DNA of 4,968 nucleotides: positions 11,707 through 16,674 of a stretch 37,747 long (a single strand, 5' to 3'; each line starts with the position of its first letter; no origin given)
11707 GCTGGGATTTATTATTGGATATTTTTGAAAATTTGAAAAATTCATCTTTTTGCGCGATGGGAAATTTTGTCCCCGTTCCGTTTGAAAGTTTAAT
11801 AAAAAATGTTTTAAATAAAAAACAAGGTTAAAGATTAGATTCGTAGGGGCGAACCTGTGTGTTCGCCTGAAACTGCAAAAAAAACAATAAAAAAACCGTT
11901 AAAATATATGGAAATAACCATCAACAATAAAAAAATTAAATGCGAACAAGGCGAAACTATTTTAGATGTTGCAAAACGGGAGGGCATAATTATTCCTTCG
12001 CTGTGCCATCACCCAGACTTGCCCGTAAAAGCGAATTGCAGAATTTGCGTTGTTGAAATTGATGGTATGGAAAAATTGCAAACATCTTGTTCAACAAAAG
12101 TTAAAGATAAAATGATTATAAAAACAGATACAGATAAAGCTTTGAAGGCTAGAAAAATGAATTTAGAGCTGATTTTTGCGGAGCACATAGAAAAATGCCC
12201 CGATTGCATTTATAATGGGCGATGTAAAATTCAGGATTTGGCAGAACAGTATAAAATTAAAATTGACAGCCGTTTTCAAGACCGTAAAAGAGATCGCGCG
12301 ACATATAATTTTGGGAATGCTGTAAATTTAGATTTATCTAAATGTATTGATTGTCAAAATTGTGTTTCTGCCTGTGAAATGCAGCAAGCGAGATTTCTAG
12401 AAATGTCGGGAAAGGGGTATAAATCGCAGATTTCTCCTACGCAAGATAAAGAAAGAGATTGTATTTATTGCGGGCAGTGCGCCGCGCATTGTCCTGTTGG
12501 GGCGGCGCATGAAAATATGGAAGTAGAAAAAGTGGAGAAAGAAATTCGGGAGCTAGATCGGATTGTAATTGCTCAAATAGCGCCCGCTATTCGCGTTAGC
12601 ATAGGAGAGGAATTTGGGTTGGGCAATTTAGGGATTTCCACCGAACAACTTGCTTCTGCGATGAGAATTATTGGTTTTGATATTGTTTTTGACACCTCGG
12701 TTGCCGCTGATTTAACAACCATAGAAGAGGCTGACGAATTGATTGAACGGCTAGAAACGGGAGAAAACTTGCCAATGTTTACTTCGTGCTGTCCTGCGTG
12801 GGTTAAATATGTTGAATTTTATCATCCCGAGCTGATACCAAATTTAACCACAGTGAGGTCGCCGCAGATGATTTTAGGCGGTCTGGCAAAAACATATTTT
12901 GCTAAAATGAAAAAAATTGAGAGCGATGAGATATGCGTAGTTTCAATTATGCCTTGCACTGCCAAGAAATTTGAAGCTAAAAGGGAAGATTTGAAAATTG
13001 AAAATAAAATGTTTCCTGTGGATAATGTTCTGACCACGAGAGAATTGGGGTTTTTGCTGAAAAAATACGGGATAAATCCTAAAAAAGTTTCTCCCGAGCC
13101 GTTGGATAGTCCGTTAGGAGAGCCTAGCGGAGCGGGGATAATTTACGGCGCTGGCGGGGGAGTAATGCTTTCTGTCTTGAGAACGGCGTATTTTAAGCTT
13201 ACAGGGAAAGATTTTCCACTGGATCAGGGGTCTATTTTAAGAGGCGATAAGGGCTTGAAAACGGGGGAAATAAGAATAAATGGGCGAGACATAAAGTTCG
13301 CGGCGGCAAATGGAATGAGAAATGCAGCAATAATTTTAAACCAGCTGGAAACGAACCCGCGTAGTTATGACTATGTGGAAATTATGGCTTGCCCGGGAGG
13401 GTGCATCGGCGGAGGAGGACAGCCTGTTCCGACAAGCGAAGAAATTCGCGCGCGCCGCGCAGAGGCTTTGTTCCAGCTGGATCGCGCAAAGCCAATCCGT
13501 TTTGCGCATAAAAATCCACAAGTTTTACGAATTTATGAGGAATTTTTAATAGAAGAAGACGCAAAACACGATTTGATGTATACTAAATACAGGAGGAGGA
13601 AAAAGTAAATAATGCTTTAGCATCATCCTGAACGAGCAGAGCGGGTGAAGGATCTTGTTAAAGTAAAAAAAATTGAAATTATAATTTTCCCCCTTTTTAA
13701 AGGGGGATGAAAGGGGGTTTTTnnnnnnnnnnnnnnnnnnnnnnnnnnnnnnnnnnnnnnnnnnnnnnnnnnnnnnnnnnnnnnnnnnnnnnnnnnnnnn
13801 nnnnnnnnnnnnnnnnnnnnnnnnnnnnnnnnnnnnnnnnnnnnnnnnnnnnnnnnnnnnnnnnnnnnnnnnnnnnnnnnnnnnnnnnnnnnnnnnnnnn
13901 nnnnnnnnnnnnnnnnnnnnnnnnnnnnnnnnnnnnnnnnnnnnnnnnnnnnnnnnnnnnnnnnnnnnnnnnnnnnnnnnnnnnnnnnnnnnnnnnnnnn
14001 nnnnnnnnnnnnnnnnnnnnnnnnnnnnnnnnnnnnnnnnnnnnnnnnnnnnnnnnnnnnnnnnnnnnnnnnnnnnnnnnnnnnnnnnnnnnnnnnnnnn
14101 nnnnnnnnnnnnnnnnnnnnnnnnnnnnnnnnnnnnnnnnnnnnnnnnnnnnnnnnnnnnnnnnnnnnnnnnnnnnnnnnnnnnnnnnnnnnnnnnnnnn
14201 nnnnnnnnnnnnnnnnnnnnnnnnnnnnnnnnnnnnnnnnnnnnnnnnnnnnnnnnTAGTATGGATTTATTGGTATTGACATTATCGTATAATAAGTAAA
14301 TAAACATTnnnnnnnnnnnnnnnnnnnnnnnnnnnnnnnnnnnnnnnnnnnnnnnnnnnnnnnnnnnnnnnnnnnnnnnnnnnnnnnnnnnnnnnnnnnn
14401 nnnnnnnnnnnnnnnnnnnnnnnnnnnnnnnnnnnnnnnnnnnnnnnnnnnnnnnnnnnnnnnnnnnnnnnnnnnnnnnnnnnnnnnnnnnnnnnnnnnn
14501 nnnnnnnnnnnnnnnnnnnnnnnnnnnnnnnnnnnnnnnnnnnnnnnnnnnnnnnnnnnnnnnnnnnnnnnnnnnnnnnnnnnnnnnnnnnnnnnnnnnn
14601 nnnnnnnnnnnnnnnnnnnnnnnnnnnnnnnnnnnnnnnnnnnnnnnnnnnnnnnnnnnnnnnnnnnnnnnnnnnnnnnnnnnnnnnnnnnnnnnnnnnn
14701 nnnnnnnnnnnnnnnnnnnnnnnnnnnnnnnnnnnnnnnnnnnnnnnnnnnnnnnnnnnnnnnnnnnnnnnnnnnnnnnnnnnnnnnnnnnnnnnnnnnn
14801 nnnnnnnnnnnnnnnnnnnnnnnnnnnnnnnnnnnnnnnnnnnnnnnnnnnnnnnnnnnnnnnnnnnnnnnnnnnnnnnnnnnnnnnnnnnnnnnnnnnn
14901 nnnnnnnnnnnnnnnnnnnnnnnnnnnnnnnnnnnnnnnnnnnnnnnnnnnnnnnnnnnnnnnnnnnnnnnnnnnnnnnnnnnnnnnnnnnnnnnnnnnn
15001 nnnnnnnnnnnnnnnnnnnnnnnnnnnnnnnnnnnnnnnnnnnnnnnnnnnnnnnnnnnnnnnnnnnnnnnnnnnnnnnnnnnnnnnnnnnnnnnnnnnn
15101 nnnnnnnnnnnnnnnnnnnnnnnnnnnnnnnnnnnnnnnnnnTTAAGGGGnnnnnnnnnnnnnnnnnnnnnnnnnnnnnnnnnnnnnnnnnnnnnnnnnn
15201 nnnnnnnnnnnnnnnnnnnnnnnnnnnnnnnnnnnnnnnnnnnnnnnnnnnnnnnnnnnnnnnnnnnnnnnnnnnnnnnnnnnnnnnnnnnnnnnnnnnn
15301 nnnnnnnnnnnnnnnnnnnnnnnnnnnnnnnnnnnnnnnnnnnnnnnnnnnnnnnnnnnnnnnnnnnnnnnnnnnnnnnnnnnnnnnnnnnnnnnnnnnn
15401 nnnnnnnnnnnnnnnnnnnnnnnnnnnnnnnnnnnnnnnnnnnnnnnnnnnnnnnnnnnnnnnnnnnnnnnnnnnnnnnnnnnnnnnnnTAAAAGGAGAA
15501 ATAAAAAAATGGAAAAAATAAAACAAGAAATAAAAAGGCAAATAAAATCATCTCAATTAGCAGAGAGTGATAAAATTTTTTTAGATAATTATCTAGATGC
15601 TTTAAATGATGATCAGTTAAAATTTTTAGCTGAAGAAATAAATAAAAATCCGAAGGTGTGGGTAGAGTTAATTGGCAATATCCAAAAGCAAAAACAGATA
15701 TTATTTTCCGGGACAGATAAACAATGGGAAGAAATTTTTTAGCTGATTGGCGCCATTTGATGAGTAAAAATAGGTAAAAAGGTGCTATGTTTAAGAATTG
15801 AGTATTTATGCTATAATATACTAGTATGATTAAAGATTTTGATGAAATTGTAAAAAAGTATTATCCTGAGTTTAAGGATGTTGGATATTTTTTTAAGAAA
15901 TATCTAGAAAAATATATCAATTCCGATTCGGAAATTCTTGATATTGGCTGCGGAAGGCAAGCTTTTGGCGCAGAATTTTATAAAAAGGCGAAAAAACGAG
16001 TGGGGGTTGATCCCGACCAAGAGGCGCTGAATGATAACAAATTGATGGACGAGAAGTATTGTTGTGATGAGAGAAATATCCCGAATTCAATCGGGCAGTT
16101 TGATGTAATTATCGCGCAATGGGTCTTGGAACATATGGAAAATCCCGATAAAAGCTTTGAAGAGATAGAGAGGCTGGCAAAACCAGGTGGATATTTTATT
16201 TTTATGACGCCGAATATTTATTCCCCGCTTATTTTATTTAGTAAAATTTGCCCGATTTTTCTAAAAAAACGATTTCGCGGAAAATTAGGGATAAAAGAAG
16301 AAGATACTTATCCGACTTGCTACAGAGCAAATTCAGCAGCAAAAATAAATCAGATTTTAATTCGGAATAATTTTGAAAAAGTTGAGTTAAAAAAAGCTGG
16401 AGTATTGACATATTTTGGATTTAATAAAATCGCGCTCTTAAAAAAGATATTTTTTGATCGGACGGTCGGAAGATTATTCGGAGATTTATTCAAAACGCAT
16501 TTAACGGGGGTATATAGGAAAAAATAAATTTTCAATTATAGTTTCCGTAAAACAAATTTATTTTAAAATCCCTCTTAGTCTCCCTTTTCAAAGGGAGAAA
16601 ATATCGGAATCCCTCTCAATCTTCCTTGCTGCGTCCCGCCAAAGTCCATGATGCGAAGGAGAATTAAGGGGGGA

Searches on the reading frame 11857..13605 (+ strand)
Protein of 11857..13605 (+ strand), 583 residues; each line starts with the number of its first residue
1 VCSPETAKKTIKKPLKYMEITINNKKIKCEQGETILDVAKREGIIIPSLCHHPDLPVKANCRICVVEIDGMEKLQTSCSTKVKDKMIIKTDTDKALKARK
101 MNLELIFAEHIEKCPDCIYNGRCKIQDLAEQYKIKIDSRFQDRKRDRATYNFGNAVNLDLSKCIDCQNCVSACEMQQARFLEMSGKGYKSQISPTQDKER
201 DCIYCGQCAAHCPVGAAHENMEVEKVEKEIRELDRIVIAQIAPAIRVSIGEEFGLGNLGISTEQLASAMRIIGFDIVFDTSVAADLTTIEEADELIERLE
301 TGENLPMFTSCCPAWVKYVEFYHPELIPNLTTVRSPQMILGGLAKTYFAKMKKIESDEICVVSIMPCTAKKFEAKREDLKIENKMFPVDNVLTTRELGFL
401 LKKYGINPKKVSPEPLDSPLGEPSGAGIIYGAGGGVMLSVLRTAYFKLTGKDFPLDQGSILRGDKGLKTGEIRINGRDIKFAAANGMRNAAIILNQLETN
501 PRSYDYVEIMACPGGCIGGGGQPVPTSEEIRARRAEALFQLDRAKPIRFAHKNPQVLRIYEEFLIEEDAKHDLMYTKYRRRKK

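Call 68: search_protein_families(library=pfam, proteins=[window:11857-13605:+], max_evalue=0.0001)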
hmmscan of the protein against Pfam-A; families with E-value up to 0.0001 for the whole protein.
window:11857-13605:+ (583 aa): 11 families
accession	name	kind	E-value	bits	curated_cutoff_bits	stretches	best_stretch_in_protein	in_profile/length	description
PF02906.19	Fe_hyd_lg_C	-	1.4e-87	293.9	22.1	1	236-520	2-245/245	Iron only hydrogenase large subunit, C-terminal domain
PF13510.11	Fer2_4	-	1.3e-15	57.7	22.8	1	19-92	5-81/82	2Fe-2S iron-sulfur cluster binding domain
PF02256.22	Fe_hyd_SSU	-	2e-12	47.4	24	1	529-581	2-56/56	Iron hydrogenase small subunit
PF10588.14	NADH-G_4Fe-4S_3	-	2.5e-11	43.3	27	1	99-135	1-37/40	NADH-ubiquinone oxidoreductase-G iron-sulfur binding region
PF12838.12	Fer4_7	-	7.6e-09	36.4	27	1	162-216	1-52/52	4Fe-4S dicluster domain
PF13237.11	Fer4_10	-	7.2e-08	32.7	25.5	1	156-213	2-53/53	4Fe-4S dicluster domain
PF14697.11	Fer4_21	-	4e-06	27.3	35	1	159-214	4-53/59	4Fe-4S dicluster domain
PF00037.32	Fer4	-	1.4e-05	25.2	21.1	0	201-216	7-22/24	4Fe-4S binding domain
PF13187.11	Fer4_9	-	1.6e-05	25.3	27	1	162-216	1-51/52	4Fe-4S dicluster domain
PF22117.2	Fer4_Nqo3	-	2e-05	25.1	27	1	153-216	1-65/67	NADH-quinone oxidoreductase subunit 3, ferredoxin-like domain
PF13183.11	Fer4_8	-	6e-05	24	27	0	160-215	2-67/68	4Fe-4S dicluster domain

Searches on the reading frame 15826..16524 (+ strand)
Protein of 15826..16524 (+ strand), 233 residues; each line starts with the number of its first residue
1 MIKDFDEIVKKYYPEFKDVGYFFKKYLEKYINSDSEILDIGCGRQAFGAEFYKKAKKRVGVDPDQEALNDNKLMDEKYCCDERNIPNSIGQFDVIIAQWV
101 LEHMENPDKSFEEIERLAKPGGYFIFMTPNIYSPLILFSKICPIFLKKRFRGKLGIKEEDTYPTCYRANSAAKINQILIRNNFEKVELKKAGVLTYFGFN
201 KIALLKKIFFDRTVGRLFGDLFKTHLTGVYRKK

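Call 69: search_protein_families(library=pfam, proteins=[window:15826-16524:+], max_evalue=0.0001)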
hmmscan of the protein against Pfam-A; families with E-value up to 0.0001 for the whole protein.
window:15826-16524:+ (233 aa): 6 families
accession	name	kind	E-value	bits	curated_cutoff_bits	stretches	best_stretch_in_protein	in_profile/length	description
PF13489.12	Methyltransf_23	-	9.2e-17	61.7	27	1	26-187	15-163/164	Methyltransferase domain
PF08241.18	Methyltransf_11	-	6.2e-16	59.3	21.2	1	38-126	1-95/95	Methyltransferase domain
PF13847.12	Methyltransf_31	-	1.5e-12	47.9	27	1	32-136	2-119/145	Methyltransferase domain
PF13649.12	Methyltransf_25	-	1.9e-10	41.7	27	1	37-122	1-97/97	Methyltransferase domain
PF08242.18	Methyltransf_12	-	2.2e-10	41.6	30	1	38-124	1-98/98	Methyltransferase domain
PF03141.22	Methyltransf_29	-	8.1e-05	21.8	23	0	35-132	119-223/506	Putative S-adenosyl-L-methionine-dependent methyltransferase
